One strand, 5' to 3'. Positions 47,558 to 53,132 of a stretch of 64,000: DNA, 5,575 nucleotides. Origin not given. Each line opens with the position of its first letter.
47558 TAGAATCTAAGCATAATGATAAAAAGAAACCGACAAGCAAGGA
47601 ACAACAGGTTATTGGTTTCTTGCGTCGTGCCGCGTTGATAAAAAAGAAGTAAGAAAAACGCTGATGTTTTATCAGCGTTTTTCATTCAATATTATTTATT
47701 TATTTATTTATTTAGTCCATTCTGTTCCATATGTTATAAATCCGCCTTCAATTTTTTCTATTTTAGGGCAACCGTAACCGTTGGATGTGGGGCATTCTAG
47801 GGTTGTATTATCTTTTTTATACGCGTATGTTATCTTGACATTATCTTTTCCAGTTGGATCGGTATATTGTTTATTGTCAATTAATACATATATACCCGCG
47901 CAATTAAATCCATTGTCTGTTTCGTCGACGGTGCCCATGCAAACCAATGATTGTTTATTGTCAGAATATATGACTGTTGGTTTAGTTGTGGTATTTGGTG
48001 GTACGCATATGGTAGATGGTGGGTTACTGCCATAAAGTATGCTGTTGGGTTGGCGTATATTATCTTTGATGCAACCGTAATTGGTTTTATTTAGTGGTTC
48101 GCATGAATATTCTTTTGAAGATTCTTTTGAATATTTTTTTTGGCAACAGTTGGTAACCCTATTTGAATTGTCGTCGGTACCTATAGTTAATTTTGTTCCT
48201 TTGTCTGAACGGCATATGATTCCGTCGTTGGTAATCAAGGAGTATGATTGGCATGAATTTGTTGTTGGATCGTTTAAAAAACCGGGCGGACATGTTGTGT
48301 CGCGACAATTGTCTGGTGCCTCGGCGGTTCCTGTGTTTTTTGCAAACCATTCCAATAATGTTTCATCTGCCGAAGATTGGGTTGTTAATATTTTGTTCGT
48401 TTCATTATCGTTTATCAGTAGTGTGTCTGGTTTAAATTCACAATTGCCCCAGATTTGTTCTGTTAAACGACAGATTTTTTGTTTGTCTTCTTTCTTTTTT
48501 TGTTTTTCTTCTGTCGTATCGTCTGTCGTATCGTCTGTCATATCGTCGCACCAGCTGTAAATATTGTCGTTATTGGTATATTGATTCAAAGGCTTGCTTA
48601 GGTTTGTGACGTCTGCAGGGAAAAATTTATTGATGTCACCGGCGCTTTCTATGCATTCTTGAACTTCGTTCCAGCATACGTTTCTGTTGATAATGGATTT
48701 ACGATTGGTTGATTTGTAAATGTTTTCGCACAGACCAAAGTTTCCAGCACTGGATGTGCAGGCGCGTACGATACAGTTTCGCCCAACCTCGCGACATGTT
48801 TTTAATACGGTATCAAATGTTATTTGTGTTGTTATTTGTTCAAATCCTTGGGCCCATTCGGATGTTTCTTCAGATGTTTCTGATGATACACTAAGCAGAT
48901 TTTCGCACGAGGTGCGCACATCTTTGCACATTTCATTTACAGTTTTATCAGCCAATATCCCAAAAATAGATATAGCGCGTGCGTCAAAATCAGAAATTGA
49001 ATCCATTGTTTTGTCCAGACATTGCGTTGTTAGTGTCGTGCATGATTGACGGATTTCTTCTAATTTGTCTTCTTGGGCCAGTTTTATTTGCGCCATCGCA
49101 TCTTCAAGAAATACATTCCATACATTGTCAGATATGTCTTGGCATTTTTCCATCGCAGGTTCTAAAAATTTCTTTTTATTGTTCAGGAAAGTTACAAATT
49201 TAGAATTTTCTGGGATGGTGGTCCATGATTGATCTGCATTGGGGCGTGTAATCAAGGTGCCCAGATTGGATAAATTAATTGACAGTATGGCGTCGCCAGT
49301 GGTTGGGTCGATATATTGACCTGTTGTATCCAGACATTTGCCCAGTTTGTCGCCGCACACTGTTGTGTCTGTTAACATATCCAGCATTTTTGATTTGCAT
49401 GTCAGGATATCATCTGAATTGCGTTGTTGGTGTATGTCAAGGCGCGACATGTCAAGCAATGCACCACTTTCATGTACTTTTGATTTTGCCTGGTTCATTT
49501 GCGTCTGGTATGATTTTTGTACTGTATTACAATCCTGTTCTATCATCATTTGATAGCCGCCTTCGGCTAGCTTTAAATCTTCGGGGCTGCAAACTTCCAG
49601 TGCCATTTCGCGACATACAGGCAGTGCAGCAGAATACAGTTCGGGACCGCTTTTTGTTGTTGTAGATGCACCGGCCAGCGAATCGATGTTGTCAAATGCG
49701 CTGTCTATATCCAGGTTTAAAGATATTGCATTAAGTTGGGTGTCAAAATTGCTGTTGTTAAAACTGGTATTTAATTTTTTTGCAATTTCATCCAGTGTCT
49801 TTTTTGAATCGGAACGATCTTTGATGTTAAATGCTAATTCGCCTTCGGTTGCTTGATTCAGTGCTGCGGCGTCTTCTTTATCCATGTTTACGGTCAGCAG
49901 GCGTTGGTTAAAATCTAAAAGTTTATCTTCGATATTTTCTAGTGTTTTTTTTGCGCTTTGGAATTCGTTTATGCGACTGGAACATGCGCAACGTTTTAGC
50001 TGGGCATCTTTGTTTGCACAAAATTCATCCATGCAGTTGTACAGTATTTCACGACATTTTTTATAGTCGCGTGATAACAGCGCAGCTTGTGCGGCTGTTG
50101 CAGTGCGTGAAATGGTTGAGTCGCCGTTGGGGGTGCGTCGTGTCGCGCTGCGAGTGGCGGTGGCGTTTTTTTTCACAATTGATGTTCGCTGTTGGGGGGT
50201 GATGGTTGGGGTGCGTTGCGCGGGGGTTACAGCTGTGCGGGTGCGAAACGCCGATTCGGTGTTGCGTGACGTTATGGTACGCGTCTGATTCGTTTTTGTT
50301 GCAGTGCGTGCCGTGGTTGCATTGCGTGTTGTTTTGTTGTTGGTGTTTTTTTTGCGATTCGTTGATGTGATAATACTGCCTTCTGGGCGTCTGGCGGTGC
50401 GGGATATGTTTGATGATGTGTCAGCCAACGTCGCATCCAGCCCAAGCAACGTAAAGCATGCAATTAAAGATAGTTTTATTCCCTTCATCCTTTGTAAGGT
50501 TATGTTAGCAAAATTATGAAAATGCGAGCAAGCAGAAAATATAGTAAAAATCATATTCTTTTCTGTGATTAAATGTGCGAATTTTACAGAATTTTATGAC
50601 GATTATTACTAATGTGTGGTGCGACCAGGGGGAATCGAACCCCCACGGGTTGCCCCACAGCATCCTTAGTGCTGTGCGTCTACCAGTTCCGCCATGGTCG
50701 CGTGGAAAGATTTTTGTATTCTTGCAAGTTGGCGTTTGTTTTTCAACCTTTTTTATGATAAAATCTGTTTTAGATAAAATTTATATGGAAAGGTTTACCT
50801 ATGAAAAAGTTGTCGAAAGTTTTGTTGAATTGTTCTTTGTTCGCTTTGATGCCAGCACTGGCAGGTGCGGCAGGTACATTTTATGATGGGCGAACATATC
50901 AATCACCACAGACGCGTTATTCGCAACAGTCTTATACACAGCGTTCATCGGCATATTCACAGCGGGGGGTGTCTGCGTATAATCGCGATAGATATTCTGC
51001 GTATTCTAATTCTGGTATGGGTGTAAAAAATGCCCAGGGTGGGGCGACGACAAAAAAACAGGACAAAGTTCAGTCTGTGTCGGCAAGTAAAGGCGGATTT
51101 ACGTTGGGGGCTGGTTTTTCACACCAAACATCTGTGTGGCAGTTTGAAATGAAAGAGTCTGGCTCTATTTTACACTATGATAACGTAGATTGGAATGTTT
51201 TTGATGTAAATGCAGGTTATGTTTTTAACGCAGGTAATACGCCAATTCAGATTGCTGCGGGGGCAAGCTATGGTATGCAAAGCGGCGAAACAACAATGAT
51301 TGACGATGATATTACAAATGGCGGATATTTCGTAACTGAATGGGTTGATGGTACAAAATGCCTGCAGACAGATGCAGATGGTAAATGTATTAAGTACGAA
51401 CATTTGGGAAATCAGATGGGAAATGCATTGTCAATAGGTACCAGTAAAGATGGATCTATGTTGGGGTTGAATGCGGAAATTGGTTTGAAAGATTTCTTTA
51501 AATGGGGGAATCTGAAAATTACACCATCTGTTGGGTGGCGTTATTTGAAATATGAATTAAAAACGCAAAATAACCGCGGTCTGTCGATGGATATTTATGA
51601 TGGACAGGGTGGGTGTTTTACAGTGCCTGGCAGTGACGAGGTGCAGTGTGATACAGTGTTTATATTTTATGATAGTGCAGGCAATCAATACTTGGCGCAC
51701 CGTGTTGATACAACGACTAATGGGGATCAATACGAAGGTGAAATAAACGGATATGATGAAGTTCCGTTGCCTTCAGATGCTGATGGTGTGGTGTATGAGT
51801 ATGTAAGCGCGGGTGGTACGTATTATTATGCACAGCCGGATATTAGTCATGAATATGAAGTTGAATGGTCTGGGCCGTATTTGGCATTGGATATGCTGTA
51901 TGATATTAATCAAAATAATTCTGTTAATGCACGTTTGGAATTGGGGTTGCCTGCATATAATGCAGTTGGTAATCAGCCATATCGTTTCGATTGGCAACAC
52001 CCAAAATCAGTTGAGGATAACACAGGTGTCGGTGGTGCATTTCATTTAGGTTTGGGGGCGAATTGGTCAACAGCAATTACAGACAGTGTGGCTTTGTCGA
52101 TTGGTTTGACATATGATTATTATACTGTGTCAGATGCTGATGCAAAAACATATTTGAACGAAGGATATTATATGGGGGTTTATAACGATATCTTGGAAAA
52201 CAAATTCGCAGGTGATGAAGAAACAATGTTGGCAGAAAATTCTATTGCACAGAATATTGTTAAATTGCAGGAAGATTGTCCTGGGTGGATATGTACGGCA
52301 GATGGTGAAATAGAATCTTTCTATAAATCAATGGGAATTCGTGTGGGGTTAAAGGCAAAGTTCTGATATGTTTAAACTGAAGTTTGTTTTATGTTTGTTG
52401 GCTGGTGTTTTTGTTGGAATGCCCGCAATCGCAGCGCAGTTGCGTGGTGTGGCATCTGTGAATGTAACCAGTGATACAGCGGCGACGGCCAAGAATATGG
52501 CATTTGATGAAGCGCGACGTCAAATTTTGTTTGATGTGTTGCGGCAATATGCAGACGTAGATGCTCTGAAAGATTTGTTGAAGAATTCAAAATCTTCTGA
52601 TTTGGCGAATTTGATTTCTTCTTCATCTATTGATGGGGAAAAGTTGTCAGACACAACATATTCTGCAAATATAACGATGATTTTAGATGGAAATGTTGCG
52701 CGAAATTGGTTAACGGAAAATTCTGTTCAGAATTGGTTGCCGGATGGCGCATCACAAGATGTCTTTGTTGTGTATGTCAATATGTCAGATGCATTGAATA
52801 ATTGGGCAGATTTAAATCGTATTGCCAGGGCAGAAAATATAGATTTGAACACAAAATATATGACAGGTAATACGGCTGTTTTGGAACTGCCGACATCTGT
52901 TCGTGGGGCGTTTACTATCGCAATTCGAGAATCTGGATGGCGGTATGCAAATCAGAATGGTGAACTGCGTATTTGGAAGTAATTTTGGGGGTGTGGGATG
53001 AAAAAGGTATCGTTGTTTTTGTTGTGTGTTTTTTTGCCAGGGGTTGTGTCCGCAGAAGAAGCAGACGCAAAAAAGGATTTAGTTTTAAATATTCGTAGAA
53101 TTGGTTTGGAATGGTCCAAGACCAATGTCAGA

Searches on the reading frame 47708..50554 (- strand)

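Call 7: search_protein_families(library=pfam, proteins=[window:47708-50554:-], max_evalue=0.1)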
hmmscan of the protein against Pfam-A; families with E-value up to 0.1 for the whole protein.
window:47708-50554:- (948 aa): 2 families
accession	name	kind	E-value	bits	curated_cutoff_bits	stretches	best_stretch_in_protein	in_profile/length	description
PF12995.12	DUF3879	-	0.0024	18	27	1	403-466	47-103/181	Domain of unknown function, E. rectale Gene description (DUF3879)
PF23456.1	CSDE1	-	0.071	13.7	27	0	761-798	14-51/84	Cold shock domain-containing protein E1 CSD domain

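Call 8: search_protein_families(library=ncbifam, proteins=[window:47708-50554:-], max_evalue=0.1)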
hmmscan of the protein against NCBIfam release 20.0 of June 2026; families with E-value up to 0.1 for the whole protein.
window:47708-50554:- (948 aa): 1 family
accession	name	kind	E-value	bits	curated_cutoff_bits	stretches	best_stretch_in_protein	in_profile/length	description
NF003410.0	PRK04778.1-4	equivalog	0.00035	19.4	754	0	320-380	229-289/575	septation ring formation regulator EzrA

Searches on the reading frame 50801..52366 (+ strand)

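Call 7: search_protein_families(library=pfam, proteins=[window:50801-52366:+], max_evalue=0.1)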
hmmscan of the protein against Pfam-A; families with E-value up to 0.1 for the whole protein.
window:50801-52366:+ (521 aa): 1 family
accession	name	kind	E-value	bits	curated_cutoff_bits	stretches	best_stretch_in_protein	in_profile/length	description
PF17251.8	Pom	-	8.7e-10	38.8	22.4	1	216-450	93-252/285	Protochlamydia outer membrane protein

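Call 8: search_protein_families(library=ncbifam, proteins=[window:50801-52366:+], max_evalue=0.1)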
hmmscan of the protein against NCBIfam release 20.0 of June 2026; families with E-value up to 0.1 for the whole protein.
window:50801-52366:+ (521 aa): 0 families

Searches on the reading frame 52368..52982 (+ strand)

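Call 7: search_protein_families(library=pfam, proteins=[window:52368-52982:+], max_evalue=0.1)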
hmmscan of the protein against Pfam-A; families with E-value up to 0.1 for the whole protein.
window:52368-52982:+ (204 aa): 1 family
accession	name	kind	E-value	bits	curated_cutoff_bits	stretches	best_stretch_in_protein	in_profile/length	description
PF21491.2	MIMI_R596-like_C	-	0.048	14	27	0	147-199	8-54/107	Mimivirus sulfhydryl oxidase R596-like, C-terminal domain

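Call 8: search_protein_families(library=ncbifam, proteins=[window:52368-52982:+], max_evalue=0.1)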
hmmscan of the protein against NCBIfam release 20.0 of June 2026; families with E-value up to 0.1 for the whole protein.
window:52368-52982:+ (204 aa): 1 family
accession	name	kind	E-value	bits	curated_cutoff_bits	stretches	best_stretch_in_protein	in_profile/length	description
NF005290.0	PRK06813.1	equivalog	0.012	14.6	286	1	96-185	81-165/346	homoserine dehydrogenase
